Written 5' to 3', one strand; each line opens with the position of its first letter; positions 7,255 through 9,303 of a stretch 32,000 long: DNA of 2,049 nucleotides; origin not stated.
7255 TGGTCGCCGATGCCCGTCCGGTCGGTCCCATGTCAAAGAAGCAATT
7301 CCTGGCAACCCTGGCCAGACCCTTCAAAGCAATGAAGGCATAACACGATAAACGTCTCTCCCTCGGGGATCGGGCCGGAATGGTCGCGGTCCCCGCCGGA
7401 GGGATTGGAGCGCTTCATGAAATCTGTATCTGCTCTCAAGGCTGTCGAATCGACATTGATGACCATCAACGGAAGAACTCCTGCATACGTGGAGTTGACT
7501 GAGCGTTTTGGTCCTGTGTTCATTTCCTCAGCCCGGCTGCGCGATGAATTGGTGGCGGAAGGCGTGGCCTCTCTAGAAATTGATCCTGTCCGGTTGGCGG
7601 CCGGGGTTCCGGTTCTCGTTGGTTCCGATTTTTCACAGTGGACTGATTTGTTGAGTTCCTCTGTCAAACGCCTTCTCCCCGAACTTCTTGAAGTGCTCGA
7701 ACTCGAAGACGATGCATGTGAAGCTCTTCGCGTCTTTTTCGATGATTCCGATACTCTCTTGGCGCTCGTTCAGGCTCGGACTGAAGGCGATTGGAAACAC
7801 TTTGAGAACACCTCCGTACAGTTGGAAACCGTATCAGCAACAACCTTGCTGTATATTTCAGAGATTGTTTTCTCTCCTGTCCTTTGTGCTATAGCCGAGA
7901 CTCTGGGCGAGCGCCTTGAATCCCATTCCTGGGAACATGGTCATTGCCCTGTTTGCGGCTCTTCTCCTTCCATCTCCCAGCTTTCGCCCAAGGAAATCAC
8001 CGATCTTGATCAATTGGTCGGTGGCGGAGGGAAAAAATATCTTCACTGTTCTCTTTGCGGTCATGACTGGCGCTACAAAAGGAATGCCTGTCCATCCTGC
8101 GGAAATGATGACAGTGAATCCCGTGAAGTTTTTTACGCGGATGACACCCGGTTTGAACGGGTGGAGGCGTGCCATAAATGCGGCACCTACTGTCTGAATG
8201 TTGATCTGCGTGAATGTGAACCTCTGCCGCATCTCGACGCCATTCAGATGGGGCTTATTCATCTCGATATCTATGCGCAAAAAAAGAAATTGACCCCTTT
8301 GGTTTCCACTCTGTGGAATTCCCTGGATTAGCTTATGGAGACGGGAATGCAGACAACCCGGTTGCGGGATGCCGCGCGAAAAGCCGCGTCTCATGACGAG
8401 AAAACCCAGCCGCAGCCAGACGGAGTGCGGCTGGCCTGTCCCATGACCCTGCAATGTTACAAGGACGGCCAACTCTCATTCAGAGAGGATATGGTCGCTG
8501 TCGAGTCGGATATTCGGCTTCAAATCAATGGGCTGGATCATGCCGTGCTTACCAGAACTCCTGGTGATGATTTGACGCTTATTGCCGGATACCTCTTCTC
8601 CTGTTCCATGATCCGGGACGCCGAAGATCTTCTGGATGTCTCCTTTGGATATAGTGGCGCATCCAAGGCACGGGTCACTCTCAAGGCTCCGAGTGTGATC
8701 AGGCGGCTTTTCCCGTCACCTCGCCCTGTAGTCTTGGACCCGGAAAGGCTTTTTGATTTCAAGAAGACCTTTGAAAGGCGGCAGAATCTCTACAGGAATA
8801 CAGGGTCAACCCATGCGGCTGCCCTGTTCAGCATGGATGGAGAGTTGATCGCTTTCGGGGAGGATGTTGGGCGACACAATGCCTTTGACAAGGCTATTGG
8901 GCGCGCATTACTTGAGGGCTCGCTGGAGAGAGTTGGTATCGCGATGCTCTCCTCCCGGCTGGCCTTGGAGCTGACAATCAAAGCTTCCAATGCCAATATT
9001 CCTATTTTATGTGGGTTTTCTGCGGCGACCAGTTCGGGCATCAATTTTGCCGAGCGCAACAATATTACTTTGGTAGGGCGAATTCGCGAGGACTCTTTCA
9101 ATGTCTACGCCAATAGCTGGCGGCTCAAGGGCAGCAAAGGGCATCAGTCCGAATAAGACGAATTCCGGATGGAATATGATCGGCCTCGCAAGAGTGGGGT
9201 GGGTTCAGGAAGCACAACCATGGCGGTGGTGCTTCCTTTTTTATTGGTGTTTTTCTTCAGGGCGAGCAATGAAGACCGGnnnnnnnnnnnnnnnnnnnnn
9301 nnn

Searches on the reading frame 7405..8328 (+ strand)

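Call 28: search_protein_families(library=pfam, proteins=[window:7405-8328:+], max_evalue=0.00001)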
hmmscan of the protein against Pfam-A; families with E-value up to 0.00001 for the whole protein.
window:7405-8328:+ (308 aa): 1 family
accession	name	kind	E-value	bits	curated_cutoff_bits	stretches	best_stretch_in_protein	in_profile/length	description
PF24859.1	FdhE_central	-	1.7e-06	28.4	27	0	180-226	1-39/39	FdhE, central domain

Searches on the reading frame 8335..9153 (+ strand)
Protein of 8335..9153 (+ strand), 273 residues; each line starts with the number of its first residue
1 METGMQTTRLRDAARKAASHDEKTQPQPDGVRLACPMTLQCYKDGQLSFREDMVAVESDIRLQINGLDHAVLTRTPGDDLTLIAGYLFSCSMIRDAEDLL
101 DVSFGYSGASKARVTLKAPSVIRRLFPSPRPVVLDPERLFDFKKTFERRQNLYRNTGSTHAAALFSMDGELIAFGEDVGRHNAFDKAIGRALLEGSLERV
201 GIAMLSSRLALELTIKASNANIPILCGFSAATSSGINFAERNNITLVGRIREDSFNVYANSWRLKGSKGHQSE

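Call 28: search_protein_families(library=pfam, proteins=[window:8335-9153:+], max_evalue=0.00001)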
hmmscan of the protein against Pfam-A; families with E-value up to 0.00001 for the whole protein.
window:8335-9153:+ (273 aa): 1 family
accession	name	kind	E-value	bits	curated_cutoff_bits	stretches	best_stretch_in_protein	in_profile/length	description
PF02634.21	FdhD-NarQ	-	3.7e-53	181.1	27.2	2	121-264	94-236/237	FdhD/NarQ family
